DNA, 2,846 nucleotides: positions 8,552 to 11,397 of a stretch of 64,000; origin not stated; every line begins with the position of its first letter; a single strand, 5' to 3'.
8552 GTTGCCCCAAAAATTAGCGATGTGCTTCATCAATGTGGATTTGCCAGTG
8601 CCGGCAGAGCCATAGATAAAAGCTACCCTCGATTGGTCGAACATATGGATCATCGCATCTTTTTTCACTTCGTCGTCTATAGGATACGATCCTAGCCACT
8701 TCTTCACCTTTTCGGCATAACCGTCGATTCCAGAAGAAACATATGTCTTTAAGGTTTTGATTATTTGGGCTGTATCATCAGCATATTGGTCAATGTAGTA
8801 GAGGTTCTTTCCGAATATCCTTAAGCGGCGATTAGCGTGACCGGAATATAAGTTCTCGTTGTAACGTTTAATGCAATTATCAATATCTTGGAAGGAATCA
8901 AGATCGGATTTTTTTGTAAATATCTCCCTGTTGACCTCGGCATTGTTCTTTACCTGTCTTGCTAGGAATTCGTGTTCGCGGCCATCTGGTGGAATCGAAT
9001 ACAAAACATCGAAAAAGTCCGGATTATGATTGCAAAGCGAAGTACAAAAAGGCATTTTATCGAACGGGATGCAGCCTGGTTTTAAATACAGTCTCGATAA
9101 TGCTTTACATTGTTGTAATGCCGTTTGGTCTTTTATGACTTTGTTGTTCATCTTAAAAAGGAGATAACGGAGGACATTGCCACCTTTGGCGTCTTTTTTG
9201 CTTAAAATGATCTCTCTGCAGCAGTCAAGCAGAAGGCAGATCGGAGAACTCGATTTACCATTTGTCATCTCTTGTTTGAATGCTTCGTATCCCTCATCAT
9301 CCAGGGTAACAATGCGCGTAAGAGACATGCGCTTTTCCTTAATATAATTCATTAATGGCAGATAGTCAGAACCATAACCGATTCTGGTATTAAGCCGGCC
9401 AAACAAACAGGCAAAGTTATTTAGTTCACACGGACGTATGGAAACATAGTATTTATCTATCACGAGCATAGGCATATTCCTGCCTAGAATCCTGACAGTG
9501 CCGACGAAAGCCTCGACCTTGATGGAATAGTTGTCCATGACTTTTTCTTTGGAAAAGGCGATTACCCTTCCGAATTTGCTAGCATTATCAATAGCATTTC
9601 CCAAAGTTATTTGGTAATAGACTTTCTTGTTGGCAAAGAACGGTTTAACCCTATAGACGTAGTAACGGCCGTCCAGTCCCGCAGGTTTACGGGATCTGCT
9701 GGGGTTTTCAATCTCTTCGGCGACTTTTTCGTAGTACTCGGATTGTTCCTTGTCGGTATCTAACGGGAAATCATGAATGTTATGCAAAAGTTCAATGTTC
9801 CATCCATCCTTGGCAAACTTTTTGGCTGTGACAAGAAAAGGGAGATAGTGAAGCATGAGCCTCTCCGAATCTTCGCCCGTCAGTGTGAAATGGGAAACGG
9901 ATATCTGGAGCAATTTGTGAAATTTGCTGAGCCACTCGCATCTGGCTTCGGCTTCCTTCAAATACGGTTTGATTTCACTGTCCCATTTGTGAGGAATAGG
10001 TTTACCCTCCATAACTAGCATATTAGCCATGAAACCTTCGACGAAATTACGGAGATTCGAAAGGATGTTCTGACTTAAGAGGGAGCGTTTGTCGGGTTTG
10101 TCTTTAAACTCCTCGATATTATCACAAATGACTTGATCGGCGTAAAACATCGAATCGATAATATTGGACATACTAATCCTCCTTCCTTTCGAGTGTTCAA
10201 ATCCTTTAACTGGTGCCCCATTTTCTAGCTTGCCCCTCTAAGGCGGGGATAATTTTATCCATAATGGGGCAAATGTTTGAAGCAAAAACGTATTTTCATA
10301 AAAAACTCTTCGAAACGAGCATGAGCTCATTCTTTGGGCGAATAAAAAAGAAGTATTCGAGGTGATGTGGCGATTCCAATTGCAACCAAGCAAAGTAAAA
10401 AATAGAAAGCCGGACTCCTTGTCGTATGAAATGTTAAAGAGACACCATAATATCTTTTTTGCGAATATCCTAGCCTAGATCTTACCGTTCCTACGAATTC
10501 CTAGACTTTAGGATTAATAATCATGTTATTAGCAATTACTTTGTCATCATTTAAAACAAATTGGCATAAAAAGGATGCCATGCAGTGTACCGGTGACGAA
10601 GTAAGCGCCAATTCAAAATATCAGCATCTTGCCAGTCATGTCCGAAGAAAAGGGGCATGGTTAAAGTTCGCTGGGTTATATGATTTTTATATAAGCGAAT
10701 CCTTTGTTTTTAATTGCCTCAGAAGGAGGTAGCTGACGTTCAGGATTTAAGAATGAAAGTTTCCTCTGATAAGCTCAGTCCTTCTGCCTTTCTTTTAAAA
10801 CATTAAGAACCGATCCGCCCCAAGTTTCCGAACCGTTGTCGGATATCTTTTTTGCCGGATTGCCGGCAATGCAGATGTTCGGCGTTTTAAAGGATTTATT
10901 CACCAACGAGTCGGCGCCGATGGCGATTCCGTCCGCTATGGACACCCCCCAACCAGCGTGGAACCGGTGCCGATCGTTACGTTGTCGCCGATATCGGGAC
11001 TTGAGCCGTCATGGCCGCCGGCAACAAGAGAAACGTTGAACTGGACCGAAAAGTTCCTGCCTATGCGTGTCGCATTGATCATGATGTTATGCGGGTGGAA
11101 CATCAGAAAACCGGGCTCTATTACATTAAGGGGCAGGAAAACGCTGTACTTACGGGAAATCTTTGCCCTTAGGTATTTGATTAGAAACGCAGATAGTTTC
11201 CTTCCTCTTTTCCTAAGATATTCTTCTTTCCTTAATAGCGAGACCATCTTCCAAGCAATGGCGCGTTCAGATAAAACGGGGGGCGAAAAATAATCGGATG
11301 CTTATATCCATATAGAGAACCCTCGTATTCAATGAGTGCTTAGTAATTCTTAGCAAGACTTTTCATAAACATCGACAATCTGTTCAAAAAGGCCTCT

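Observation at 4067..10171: Candidate multi-gene defence locus: HTH regulator plus OLD-family nuclease, a small NTase, and a SF1B helicase with a ~490-aa unknown N-terminal domain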

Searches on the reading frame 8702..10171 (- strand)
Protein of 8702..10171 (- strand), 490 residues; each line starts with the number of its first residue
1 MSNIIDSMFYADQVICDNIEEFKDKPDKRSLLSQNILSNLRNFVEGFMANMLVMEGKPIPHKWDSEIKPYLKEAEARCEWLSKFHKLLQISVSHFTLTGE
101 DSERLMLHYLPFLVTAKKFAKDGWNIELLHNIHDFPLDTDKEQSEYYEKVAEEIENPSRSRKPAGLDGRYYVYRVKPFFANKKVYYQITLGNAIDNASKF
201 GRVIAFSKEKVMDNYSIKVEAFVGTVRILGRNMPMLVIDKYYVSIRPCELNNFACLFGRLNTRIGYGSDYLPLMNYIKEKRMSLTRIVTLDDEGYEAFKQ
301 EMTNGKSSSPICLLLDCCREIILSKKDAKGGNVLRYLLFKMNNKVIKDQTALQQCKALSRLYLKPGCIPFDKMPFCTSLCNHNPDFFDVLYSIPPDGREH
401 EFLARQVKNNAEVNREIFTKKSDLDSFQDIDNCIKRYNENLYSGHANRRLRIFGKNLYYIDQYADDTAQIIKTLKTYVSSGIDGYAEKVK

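Call 31: find_related_loci(query=A2, collection=viral_contigs, flank=10000)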
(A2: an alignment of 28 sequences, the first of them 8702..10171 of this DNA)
Query A2 (490 aa) in viral_contigs; peptide patterns used: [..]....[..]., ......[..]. (x = any residue, [..] = any of these).
143 stretches matched a pattern; 5 encode a relative of the query (tblastn E <= 1e-3); 5 distinct loci.
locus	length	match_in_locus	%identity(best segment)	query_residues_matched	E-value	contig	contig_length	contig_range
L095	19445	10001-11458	43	1-489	2e-122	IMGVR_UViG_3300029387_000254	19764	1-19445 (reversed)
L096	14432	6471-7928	43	1-489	5e-122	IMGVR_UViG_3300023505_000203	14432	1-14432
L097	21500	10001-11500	34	4-490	1e-87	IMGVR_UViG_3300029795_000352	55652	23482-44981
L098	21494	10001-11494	32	6-486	2e-83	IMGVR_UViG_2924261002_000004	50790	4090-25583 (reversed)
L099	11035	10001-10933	32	195-486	1e-43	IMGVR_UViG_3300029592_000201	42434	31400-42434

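Call 43: predict_structure(alignment_id=A2)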
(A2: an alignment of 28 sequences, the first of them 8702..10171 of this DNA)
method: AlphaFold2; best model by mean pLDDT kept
length: 490 residues; sequences in the alignment: 28
mean_pLDDT: 54.1   pTM: 0.30
mean pLDDT of the five models: 54.1, 50.8, 48.0, 46.8, 46.2
residues with pLDDT >= 90: 13; 70-90: 109; 50-70: 143; < 50: 225
segments of 3 or more residues with pLDDT < 50: 1-4, 48-54, 56-61, 65-71, 74-77, 79-102, 138-144, 156-180, 182-268, 352-396
pLDDT, mean of each block of 10 residues (from residue 1): 54 76 66 59 52 46 49 49 46 42 54 61 69 59 47 48 35 44 46 35 27 24 28 25 28 31 37 63 71 86 65 71 61 52 60 38 30 28 30 49 77 79 84 86 77 89 85 77 58
secondary structure, 60 per line:
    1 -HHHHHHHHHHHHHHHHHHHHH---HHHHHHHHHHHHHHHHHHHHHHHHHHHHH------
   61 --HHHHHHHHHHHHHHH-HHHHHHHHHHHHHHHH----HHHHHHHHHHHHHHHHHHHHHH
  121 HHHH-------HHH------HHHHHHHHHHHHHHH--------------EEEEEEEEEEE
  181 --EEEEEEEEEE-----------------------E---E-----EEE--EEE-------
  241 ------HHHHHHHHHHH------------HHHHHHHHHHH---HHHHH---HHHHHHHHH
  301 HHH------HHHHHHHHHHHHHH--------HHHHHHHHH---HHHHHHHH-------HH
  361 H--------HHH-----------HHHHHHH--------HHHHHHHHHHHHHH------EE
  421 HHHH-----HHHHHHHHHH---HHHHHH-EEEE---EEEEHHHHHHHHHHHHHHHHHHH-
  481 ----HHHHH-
elements in order: H2-22 H26-54 H63-77 H79-94 H99-124 H141-155 E170-180 E183-192 E226-228 E231-233 H247-257 H270-280 H284-288 H292-303 H310-323 H332-340 H344-351 H384-390 H399-412 H421-424 H430-439 H443-448 E450-453 E457-460 H461-479 H485-489

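Call 48: search_solved_structures(query=A2, max_evalue=1)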
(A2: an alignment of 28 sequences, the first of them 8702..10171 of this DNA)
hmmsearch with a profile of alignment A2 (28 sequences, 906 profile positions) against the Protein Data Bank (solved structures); distinct sequences matched with E-value up to 1: 30.
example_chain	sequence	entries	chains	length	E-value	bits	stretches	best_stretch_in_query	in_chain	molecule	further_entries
8bns_A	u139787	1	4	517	1.1e-07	33.6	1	503-866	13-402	AAA ATPase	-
3e1s_A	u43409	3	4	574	7.7e-05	24.1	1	818-868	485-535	Exodeoxyribonuclease V, subunit RecD | Exodeoxyribonuclease V, subunit RecD, putative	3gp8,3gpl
1w36_D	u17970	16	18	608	8.6e-05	24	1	822-873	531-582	EXODEOXYRIBONUCLEASE V ALPHA CHAIN | RecBCD enzyme subunit RecD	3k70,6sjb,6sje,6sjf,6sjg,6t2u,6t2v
5ld2_D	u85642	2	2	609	8.6e-05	24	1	822-873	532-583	RecBCD enzyme subunit RecD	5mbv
5wwp_B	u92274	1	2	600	8.7e-05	24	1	515-618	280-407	ORF1ab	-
9kwf_B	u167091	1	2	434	0.0015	19.9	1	512-614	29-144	Putative deoxyribonuclease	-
6s3p_A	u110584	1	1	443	0.0032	18.8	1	819-866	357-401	PIF1 helicase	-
6s3e_A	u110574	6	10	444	0.0032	18.8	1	819-866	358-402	PIF1 helicase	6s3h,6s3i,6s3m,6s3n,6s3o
7oar_A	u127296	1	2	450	0.0036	18.6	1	819-866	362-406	Pif1 helicase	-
7ada_A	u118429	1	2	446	0.004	18.5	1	819-866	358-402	PIF1 helicase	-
7bil_A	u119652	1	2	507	0.0044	18.3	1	819-866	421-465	PIF1 helicase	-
6xzt_A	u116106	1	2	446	0.0062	17.8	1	818-866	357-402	PIF1 helicase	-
8gwe_E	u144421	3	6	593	0.0084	17.4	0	829-867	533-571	Helicase nsp13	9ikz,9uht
5rl6_A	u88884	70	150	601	0.0085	17.4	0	829-868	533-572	Helicase | SARS-CoV-2 helicase NSP13 | Helicase nsp13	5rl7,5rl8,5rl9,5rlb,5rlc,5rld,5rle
6zsl_B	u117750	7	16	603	0.0086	17.4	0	829-868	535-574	SARS-CoV-2 helicase NSP13 | Helicase nsp13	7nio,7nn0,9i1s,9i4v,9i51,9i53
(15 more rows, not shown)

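Call 53: search_protein_families(library=pfam, proteins=[L099:7489-8940:-, L099:8903-10078:-, L099:5171-5899:+, L099:3831-4712:+, L099:235-2820:+], max_evalue=0.001)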
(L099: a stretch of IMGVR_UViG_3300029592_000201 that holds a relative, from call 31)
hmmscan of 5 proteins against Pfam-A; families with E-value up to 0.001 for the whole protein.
L099:7489-8940:- (483 aa): 2 families
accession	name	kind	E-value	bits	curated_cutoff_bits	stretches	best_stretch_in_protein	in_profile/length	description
PF00589.27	Phage_integrase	-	1.5e-27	96.9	27.1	1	198-373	2-170/172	Phage integrase family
PF14659.12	Phage_int_SAM_3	-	3.4e-13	50.1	22.6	1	81-136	2-56/58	Phage integrase, N-terminal SAM-like domain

L099:8903-10078:- (391 aa): 2 families
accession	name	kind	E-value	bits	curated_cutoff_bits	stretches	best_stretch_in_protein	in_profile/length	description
PF00589.27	Phage_integrase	-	9.3e-27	94.3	27.1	1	189-365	3-170/172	Phage integrase family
PF14659.12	Phage_int_SAM_3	-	3.2e-15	56.5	22.6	1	70-126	1-56/58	Phage integrase, N-terminal SAM-like domain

L099:5171-5899:+ (242 aa): 1 family
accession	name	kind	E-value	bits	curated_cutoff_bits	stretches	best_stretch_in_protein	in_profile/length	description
PF18814.6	PBECR5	-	1.3e-38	133.6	25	1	153-230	3-80/239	phage-Barnase-EndoU-ColicinE5/D-RelE like nuclease5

L099:3831-4712:+ (293 aa): 2 families
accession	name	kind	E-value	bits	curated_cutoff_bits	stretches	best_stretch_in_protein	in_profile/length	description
PF01551.29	Peptidase_M23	-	3.4e-20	72.5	28.7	1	32-136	2-95/96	Peptidase family M23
PF17516.8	ProQ_C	-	0.00062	19.5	23.3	0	92-110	7-25/51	ProQ C-terminal domain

L099:235-2820:+ (861 aa): 2 families
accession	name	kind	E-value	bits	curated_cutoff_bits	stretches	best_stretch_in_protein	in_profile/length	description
PF13884.11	Peptidase_S74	-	1.1e-08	35.7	22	1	762-816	1-57/58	Chaperone of endosialidase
PF23991.1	DUF7310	-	0.00036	21.4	40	0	389-438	26-75/83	Coiled-coil region of unknown function (DUF7310)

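Call 54: search_protein_representatives(protein=window:8702-10171:-)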
Query: 490 residues. Proteins with E-value up to 0.001 (for the whole library): 668; up to 1e-10: 505; up to 1e-30: 258. The best 150 are listed.
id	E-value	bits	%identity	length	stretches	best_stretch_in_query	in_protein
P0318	2.3e-120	419.3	44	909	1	10-489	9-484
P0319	1.3e-107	377.2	42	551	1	11-487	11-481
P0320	2.1e-100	353.5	41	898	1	4-489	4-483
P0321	4.7e-95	335.8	39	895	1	2-485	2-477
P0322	7.0e-95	335.3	43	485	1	39-489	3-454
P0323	8.6e-95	335.0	38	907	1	12-487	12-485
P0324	1.6e-94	334.1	38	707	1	1-489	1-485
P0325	5.8e-94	332.3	39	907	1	2-485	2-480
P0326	1.1e-93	331.3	41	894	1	26-489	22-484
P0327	2.3e-93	330.3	39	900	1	29-486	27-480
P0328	7.7e-92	325.3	37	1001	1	2-483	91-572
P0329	1.6e-91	324.2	39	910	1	3-487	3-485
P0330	1.9e-90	320.7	38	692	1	10-488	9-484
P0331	5.5e-90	319.1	39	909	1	14-487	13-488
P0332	1.0e-89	318.2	39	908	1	11-488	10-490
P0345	5.6e-84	299.3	39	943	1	8-490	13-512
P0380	6.9e-76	272.6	37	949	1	12-489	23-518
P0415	4.3e-66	240.3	31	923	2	3-486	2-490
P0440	1.3e-59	219.0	33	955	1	8-486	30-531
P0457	2.3e-55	205.0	29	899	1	2-485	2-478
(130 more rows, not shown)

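Call 55: search_protein_families(library=pfam, proteins=[window:8702-10171:-, P0328, P0345, P0380, P0415, P0457, P0440], max_evalue=1)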
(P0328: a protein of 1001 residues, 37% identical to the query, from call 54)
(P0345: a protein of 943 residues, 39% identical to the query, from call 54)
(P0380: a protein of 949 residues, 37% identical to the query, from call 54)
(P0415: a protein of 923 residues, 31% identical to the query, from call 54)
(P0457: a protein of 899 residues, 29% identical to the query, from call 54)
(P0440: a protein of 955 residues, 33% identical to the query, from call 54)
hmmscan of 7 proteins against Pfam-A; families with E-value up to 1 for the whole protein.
window:8702-10171:- (490 aa): 1 family
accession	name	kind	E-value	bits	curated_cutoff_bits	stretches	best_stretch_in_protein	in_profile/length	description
PF21057.2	Hikeshi-like_C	-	0.11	12.9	27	1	31-58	5-25/58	Hikeshi-like, C-terminal domain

P0328 (1001 aa): 24 families
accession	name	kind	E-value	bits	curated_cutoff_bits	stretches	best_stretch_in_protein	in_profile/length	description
PF13604.12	AAA_30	-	3.2e-22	79.7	27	1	591-744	3-159/191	AAA domain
PF01443.25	Viral_helicase1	-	1.7e-13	51.4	21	2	609-721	2-107/228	Viral superfamily 1 RNA helicase core domain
PF13245.12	AAA_19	-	4.2e-13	50.1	25.1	1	603-711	9-129/134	AAA domain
PF13538.12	UvrD_C_2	-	2e-11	44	27.4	1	916-963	2-52/52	UvrD-like helicase C-terminal domain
PF13086.12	AAA_11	-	8.8e-08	32.7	27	1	592-653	4-74/257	AAA domain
PF09848.15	SLFN-g3_helicase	-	1.5e-07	31.5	24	2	606-686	2-92/354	Schlafen group 3, DNA/RNA helicase domain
PF07728.20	AAA_5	-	4.2e-05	24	22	1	609-695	3-87/139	AAA domain (dynein-related subfamily)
PF13191.12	AAA_16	-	0.00015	22.7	32.6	1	590-643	4-60/167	AAA ATPase domain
PF13479.12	AAA_24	-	0.00027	21.3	27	1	606-687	3-78/195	AAA domain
PF13173.12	AAA_14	-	0.0043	17.5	27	1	605-686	2-75/129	AAA domain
PF13361.12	UvrD_C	-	0.0082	16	25.6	1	919-965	290-348/350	UvrD-like helicase C-terminal domain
PF25201.1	nSTAND6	-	0.017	15.6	27.7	1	592-651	5-67/148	Novel STAND NTPase 6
PF00580.27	UvrD-helicase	-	0.024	14.8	23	1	604-653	12-67/271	UvrD/REP helicase N-terminal domain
PF01637.24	ATPase_2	-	0.034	14.4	33.2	1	603-667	16-84/225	ATPase domain predominantly from Archaea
PF19842.5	YqeC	-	0.04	14.6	27.6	0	143-200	51-109/145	YqeC protein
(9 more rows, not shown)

P0345 (943 aa): 32 families (the best 25 are shown)
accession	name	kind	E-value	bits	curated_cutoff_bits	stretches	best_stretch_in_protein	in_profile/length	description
PF13604.12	AAA_30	-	1.2e-20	74.5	27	1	528-700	7-180/191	AAA domain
PF01443.25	Viral_helicase1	-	1.4e-19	71.3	21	2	542-651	2-101/228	Viral superfamily 1 RNA helicase core domain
PF13245.12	AAA_19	-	5.8e-14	52.8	25.1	1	532-647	5-129/134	AAA domain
PF09848.15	SLFN-g3_helicase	-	1.3e-10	41.5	24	1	539-685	2-170/354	Schlafen group 3, DNA/RNA helicase domain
PF13538.12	UvrD_C_2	-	4.8e-10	39.6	27.4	1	866-910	2-49/52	UvrD-like helicase C-terminal domain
PF13086.12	AAA_11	-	3.4e-07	30.7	27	2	579-649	184-252/257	AAA domain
PF13401.12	AAA_22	-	7.2e-05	23.6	27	1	539-637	6-115/130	AAA domain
PF03193.22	RsgA_GTPase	-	7.3e-05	23.1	30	1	503-559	70-127/174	RsgA GTPase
PF25199.1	nSTAND_NTPase5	-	0.00092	19.5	34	1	536-567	39-70/145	Novel STAND NTPase 5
PF13479.12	AAA_24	-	0.001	19.4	27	1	540-628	4-83/195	AAA domain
PF13173.12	AAA_14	-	0.0019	18.6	27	1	538-623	2-76/129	AAA domain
PF07728.20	AAA_5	-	0.0024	18.3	22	1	542-632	3-89/139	AAA domain (dynein-related subfamily)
PF13361.12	UvrD_C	-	0.0026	17.7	25.6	1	869-916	290-349/350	UvrD-like helicase C-terminal domain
PF13555.12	AAA_29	-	0.0035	17.5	27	1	537-564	21-48/61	P-loop containing region of AAA domain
PF00004.35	AAA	-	0.0065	17.4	21.2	1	542-625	2-73/131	ATPase family associated with various cellular activities (AAA)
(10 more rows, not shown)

P0380 (949 aa): 23 families
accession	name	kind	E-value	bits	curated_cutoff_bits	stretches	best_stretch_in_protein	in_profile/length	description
PF13604.12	AAA_30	-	4e-19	69.5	27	1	535-694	7-169/191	AAA domain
PF01443.25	Viral_helicase1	-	9.8e-18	65.2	21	2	550-655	3-101/228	Viral superfamily 1 RNA helicase core domain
PF13245.12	AAA_19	-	9.2e-12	45.7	25.1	1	544-653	10-131/134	AAA domain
PF13538.12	UvrD_C_2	-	1.6e-11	44.3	27.4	1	862-908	2-51/52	UvrD-like helicase C-terminal domain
PF09848.15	SLFN-g3_helicase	-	2.1e-06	27.7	24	1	546-626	2-92/354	Schlafen group 3, DNA/RNA helicase domain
PF13086.12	AAA_11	-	8.2e-05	22.9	27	2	591-651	189-250/257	AAA domain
PF13361.12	UvrD_C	-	0.00014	21.8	25.6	1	865-911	290-348/350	UvrD-like helicase C-terminal domain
PF25199.1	nSTAND_NTPase5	-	0.0013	19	34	1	543-627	39-110/145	Novel STAND NTPase 5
PF07728.20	AAA_5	-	0.0014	19.1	22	1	549-649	3-101/139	AAA domain (dynein-related subfamily)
PF13191.12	AAA_16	-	0.0039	18.2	32.6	1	537-578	11-57/167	AAA ATPase domain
PF13173.12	AAA_14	-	0.0055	17.1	27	1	546-627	3-76/129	AAA domain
PF13481.12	AAA_25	-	0.0058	16.7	27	1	532-607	20-92/195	AAA domain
PF20720.3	nSTAND3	-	0.0071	16.5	27.2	1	537-574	10-46/155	Novel STAND NTPase 3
PF04851.21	ResIII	-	0.0087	16.4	22.5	0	542-589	20-71/164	Type III restriction enzyme, res subunit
PF13401.12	AAA_22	-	0.01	16.6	27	1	546-626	6-97/130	AAA domain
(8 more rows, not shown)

P0415 (923 aa): 26 families (the best 25 are shown)
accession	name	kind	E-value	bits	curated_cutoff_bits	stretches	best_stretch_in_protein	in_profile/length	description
PF01443.25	Viral_helicase1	-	9e-18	65.3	21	2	526-636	2-106/228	Viral superfamily 1 RNA helicase core domain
PF13604.12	AAA_30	-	2.6e-16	60.4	27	1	521-675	17-174/191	AAA domain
PF13245.12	AAA_19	-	1.2e-11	45.4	25.1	1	521-627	10-129/134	AAA domain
PF13538.12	UvrD_C_2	-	2.6e-10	40.4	27.4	1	834-877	3-49/52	UvrD-like helicase C-terminal domain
PF01637.24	ATPase_2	-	3.3e-05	24.2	33.2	1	522-587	20-87/225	ATPase domain predominantly from Archaea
PF09848.15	SLFN-g3_helicase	-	0.00011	22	24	1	523-597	2-87/354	Schlafen group 3, DNA/RNA helicase domain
PF13401.12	AAA_22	-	0.00036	21.3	27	1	523-576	6-49/130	AAA domain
PF13479.12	AAA_24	-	0.00059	20.2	27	1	524-576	4-52/195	AAA domain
PF13191.12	AAA_16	-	0.001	20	32.6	1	515-550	16-52/167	AAA ATPase domain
PF13173.12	AAA_14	-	0.0015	19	27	1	522-603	2-76/129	AAA domain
PF07728.20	AAA_5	-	0.0018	18.7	22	1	526-559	3-36/139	AAA domain (dynein-related subfamily)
PF02562.22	PhoH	-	0.0019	18.2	27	1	515-538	12-35/205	PhoH-like protein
PF00005.33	ABC_tran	-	0.0023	19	25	1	521-553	10-42/137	ABC transporter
PF25199.1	nSTAND_NTPase5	-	0.0032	17.7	34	1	506-543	24-62/145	Novel STAND NTPase 5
PF00004.35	AAA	-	0.0039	18.1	21.2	1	527-597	3-65/131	ATPase family associated with various cellular activities (AAA)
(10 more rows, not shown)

P0457 (899 aa): 18 families
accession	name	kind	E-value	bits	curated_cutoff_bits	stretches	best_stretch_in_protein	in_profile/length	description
PF13604.12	AAA_30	-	5.7e-18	65.8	27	1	501-667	9-180/191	AAA domain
PF01443.25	Viral_helicase1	-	8.1e-15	55.7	21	2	514-619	3-101/228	Viral superfamily 1 RNA helicase core domain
PF13245.12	AAA_19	-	1.4e-13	51.6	25.1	1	507-617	9-131/134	AAA domain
PF13538.12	UvrD_C_2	-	5.3e-11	42.6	27.4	1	821-865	2-49/52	UvrD-like helicase C-terminal domain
PF09848.15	SLFN-g3_helicase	-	4.3e-06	26.7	24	1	510-600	2-113/354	Schlafen group 3, DNA/RNA helicase domain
PF13086.12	AAA_11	-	4.4e-06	27.1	27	2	502-559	10-77/257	AAA domain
PF00580.27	UvrD-helicase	-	0.00015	22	23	1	511-684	15-176/271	UvrD/REP helicase N-terminal domain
PF13479.12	AAA_24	-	0.00078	19.8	27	1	513-601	6-88/195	AAA domain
PF07728.20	AAA_5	-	0.0027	18.2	22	1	513-598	3-86/139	AAA domain (dynein-related subfamily)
PF01637.24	ATPase_2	-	0.0031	17.8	33.2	1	510-618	21-125/225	ATPase domain predominantly from Archaea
PF02562.22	PhoH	-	0.0053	16.7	27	0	560-617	104-160/205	PhoH-like protein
PF21814.2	DUF6883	-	0.0075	16.9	27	1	387-431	40-84/110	Domain of unknown function (DUF6883)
PF12775.13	AAA_7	-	0.0076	16.2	25.8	1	502-547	26-71/181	P-loop containing dynein motor region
PF05970.20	PIF1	-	0.0098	15.9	25.9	1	507-549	20-62/223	PIF1-like helicase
PF13191.12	AAA_16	-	0.027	15.4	32.6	1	510-537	25-52/167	AAA ATPase domain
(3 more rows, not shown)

P0440 (955 aa): 22 families
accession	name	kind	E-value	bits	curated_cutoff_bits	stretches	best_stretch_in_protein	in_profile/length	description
PF13604.12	AAA_30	-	3.7e-18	66.4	27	1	548-724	5-184/191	AAA domain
PF01443.25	Viral_helicase1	-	1e-16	61.9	21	2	564-671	2-101/228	Viral superfamily 1 RNA helicase core domain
PF13538.12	UvrD_C_2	-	2.3e-10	40.6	27.4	1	877-920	2-48/52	UvrD-like helicase C-terminal domain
PF13245.12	AAA_19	-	3.5e-10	40.6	25.1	1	562-669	13-131/134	AAA domain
PF09848.15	SLFN-g3_helicase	-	3.8e-05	23.6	24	1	562-637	3-87/354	Schlafen group 3, DNA/RNA helicase domain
PF13191.12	AAA_16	-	0.0002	22.3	32.6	1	549-616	8-82/167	AAA ATPase domain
PF00004.35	AAA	-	0.00035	21.5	21.2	1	564-645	2-73/131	ATPase family associated with various cellular activities (AAA)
PF01637.24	ATPase_2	-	0.0021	18.4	33.2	1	561-611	21-66/225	ATPase domain predominantly from Archaea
PF25199.1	nSTAND_NTPase5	-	0.0046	17.2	34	1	557-592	38-74/145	Novel STAND NTPase 5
PF13361.12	UvrD_C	-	0.0047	16.8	25.6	1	864-927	277-349/350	UvrD-like helicase C-terminal domain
PF13401.12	AAA_22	-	0.023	15.5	27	1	564-597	9-42/130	AAA domain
PF07728.20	AAA_5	-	0.024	15.1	22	1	564-637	3-74/139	AAA domain (dynein-related subfamily)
PF13086.12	AAA_11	-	0.025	14.8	27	1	546-608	3-74/257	AAA domain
PF13479.12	AAA_24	-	0.04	14.2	27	1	564-583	6-25/195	AAA domain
PF05729.18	NACHT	-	0.041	14.2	26.7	1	564-590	4-30/167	NACHT domain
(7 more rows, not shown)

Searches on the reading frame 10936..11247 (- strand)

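Call 8: search_protein_families(library=ncbifam, proteins=[window:10936-11247:-], max_evalue=0.01)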
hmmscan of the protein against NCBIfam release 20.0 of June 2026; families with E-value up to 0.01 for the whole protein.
window:10936-11247:- (103 aa): 3 families
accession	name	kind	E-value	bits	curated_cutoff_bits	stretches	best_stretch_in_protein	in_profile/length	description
TIGR01172.1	cysE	equivalog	0.00061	19.9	210.65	1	10-100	39-130/162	serine O-acetyltransferase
NF008349.0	PRK11132.1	equivalog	0.00085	18.5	397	1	6-100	115-210/273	serine O-acetyltransferase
NF041874.1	EPS_EpsC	equivalog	0.0012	18.5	150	1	39-100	66-130/168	serine O-acetyltransferase EpsC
